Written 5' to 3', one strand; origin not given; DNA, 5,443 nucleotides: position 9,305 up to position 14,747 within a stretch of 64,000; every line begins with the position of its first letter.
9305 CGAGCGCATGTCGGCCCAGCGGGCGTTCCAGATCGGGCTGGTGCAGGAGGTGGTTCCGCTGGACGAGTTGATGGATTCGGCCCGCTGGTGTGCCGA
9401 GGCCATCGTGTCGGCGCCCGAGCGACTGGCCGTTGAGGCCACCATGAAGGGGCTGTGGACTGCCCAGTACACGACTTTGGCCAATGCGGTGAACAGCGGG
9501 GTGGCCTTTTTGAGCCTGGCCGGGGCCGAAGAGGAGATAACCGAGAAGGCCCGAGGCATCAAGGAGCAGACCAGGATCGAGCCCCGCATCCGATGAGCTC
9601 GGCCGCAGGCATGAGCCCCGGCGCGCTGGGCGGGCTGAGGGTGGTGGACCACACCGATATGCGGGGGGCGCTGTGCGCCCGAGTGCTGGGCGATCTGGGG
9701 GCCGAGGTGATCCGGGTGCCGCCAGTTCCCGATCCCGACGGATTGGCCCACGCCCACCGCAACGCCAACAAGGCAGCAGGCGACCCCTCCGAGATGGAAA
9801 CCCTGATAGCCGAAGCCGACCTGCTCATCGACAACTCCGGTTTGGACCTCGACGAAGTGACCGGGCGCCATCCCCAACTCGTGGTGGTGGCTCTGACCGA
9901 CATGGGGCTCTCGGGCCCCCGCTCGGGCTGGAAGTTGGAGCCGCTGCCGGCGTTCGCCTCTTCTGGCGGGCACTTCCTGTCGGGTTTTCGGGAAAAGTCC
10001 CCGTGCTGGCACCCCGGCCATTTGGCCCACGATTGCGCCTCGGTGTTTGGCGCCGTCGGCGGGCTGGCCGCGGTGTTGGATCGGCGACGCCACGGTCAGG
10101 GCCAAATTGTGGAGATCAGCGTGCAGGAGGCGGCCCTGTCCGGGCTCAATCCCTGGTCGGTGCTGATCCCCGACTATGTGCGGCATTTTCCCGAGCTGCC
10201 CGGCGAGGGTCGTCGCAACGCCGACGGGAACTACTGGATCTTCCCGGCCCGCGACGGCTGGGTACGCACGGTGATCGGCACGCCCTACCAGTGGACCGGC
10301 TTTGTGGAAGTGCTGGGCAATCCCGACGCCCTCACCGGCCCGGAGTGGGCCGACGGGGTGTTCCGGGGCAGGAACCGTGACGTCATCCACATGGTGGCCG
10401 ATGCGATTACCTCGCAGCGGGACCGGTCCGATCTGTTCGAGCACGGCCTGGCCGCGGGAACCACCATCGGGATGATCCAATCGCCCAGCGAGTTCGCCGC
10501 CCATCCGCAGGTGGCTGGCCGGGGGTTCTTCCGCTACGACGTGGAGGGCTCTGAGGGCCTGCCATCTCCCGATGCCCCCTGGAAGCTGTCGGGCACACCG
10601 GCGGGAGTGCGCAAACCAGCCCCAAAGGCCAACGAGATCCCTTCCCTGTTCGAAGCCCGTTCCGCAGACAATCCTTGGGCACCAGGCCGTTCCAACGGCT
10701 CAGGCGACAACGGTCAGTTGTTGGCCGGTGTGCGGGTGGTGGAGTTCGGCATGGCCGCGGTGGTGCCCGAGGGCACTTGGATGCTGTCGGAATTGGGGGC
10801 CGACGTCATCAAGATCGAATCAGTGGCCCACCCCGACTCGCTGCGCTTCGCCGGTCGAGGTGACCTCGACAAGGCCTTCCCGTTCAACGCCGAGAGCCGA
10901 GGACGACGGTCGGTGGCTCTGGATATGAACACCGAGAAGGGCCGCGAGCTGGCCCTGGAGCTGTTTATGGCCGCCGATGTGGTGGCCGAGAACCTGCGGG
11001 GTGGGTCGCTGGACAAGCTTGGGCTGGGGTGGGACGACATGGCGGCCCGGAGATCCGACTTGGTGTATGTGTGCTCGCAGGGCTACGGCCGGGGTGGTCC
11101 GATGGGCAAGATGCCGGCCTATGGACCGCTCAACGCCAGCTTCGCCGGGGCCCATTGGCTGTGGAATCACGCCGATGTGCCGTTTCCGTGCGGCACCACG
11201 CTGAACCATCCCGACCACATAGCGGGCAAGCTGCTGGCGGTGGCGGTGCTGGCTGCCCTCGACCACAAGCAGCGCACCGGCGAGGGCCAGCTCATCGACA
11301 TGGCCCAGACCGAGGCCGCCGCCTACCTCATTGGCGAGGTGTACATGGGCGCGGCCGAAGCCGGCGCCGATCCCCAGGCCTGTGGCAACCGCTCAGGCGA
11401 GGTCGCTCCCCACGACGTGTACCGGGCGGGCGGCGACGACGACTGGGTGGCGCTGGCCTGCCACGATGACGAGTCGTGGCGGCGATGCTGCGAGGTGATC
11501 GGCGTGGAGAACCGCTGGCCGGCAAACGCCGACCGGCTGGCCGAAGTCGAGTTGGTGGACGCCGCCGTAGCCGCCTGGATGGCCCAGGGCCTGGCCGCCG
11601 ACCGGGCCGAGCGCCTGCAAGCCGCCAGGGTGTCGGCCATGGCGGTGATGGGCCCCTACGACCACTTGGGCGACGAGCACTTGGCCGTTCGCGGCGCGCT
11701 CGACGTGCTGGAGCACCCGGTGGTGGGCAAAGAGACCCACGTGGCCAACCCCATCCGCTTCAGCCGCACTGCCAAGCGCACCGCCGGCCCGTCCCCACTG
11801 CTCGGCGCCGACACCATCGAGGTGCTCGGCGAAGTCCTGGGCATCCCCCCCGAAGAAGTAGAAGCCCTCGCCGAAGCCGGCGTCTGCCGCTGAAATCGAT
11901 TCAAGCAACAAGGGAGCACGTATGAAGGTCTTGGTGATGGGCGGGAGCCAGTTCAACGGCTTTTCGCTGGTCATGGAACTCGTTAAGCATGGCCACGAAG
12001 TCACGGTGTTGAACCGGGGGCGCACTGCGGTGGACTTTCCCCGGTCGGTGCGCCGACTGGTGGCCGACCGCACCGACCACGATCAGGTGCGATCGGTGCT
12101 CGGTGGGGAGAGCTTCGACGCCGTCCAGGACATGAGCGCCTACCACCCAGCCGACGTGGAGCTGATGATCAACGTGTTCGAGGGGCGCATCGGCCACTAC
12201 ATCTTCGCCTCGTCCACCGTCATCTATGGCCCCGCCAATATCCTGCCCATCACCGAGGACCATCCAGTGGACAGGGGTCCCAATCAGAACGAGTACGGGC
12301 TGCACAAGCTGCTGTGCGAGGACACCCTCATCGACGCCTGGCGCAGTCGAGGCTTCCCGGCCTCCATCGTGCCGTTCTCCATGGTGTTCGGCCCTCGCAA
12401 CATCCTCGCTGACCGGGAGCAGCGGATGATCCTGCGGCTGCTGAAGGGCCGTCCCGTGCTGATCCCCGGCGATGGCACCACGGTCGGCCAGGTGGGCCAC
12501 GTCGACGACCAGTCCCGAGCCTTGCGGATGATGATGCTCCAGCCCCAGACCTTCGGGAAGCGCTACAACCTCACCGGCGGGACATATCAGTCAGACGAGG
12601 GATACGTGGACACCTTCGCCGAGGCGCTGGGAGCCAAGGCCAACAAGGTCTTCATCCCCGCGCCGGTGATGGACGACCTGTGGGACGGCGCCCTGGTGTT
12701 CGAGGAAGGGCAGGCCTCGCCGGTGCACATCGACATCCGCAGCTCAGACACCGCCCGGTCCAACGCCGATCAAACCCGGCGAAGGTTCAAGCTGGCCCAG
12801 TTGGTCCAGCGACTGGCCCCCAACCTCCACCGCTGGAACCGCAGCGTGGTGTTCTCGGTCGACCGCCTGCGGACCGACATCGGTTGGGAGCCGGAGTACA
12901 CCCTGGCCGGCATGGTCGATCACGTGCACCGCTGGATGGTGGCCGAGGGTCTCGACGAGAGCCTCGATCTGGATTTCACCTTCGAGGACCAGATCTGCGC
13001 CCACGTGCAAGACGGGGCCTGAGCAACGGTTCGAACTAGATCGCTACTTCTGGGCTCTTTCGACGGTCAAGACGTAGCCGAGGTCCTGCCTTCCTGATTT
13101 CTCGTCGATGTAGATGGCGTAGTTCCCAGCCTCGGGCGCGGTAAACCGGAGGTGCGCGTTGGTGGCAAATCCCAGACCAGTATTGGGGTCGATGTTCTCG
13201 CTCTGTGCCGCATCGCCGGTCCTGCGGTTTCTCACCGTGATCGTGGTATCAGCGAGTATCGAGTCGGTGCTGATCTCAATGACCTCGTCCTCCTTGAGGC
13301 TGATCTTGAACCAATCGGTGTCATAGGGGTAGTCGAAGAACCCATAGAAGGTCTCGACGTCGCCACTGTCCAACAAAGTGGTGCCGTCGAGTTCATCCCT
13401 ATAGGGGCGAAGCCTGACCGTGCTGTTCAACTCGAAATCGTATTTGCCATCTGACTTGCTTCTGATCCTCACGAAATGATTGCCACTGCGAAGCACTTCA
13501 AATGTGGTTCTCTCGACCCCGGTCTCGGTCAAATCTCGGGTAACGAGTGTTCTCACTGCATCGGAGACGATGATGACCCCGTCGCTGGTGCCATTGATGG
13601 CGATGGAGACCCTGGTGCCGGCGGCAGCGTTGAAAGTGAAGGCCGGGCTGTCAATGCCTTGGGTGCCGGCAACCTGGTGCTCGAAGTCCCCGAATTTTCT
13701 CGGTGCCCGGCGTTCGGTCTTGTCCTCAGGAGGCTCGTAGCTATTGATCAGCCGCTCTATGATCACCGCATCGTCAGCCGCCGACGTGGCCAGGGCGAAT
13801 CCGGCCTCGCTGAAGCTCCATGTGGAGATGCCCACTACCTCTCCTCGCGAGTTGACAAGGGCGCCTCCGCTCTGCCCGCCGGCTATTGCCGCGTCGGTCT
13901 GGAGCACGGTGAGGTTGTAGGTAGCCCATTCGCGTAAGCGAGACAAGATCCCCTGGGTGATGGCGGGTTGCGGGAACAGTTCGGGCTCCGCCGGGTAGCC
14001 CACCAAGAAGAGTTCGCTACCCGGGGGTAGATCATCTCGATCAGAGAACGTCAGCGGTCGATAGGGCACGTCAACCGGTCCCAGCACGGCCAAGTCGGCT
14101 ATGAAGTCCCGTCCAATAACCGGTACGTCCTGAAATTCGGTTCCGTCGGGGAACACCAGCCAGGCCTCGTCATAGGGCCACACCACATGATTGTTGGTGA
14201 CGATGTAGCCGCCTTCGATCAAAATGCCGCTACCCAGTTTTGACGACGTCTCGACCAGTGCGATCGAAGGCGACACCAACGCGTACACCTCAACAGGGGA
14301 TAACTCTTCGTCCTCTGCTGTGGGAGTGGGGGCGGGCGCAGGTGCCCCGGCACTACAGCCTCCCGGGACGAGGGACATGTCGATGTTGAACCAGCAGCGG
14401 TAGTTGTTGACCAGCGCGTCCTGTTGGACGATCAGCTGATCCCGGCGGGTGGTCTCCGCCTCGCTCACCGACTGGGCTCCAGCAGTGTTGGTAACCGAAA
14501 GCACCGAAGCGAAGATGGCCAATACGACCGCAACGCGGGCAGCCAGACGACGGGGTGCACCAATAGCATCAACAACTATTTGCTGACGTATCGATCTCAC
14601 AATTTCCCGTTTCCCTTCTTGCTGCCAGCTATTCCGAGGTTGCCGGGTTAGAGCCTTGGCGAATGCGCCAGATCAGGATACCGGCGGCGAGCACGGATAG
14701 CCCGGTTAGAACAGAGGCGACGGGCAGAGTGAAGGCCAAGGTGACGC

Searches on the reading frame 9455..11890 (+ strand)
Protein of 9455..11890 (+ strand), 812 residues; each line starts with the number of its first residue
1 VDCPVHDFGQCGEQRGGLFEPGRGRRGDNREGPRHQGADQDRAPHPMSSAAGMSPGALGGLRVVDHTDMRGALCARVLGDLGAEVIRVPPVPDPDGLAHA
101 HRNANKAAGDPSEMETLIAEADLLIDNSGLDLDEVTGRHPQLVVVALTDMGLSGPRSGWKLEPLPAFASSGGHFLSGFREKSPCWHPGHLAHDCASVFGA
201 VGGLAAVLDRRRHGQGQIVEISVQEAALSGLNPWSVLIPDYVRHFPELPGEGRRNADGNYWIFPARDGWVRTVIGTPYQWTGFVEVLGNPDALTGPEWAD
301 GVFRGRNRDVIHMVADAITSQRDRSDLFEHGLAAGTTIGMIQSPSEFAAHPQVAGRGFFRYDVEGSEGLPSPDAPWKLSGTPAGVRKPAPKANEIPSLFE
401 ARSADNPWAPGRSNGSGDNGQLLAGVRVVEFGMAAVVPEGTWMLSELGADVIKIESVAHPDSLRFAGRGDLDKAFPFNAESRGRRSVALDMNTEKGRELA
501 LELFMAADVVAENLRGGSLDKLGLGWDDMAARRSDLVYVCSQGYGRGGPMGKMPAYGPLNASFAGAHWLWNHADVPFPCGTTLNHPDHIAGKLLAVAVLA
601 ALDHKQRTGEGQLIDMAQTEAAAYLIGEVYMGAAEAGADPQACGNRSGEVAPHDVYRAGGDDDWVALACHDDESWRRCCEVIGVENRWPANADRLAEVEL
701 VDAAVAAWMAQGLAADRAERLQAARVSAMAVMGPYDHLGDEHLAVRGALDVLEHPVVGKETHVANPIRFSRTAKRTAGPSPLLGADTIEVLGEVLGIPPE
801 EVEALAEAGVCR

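Call 23: search_protein_families(library=pfam, proteins=[window:9455-11890:+], max_evalue=0.00001)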
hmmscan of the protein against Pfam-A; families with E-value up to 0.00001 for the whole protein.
window:9455-11890:+ (812 aa): 1 family
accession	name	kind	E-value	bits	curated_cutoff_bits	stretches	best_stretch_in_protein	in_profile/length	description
PF02515.22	CoA_transf_3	-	1.3e-128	429.6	23.3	2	423-787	1-366/366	CoA-transferase family III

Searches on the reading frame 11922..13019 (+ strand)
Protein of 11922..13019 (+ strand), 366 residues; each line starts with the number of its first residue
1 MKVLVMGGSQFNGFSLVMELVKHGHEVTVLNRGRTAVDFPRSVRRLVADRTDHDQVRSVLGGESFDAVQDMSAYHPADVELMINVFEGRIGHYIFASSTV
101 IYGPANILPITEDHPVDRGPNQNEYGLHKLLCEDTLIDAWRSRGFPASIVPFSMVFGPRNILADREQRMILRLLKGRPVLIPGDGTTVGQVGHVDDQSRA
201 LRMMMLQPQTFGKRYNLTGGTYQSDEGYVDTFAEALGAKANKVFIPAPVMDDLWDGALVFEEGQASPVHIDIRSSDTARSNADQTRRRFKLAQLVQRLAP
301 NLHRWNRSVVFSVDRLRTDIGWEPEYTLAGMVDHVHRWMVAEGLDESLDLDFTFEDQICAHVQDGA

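Call 23: search_protein_families(library=pfam, proteins=[window:11922-13019:+], max_evalue=0.00001)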
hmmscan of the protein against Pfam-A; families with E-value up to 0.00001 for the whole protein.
window:11922-13019:+ (366 aa): 2 families
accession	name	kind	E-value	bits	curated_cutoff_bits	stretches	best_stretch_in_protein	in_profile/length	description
PF01370.27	Epimerase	-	4e-24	85.8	20.9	1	3-217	1-239/240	NAD dependent epimerase/dehydratase family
PF16363.11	GDP_Man_Dehyd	-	1.9e-11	44.5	27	1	93-232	124-263/332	GDP-mannose 4,6 dehydratase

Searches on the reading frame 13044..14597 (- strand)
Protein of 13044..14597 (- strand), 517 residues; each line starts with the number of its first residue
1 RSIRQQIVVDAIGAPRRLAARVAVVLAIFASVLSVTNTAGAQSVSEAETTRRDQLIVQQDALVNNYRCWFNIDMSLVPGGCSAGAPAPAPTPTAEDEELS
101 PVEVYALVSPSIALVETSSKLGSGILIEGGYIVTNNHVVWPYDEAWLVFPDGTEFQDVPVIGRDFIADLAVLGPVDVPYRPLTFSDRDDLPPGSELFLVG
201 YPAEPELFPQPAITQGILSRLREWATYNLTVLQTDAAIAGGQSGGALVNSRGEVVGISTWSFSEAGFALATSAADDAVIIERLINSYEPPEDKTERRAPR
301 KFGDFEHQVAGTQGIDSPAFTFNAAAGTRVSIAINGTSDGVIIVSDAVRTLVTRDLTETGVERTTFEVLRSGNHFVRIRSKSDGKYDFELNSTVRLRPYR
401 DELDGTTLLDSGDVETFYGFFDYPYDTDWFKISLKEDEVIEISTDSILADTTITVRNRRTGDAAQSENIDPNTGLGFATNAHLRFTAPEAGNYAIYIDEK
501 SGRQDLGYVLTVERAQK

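Call 23: search_protein_families(library=pfam, proteins=[window:13044-14597:-], max_evalue=0.00001)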
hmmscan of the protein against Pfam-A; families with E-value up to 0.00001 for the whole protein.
window:13044-14597:- (517 aa): 3 families
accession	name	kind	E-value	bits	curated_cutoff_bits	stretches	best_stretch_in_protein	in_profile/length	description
PF13365.12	Trypsin_2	-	4.6e-27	96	27.6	1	122-257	1-144/144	Trypsin-like peptidase domain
PF04151.21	PPC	-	6.9e-13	49.7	25.9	1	426-497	1-68/70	Bacterial pre-peptidase C-terminal domain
PF00089.32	Trypsin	-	8.8e-09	35.9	20.6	0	181-265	106-202/220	Trypsin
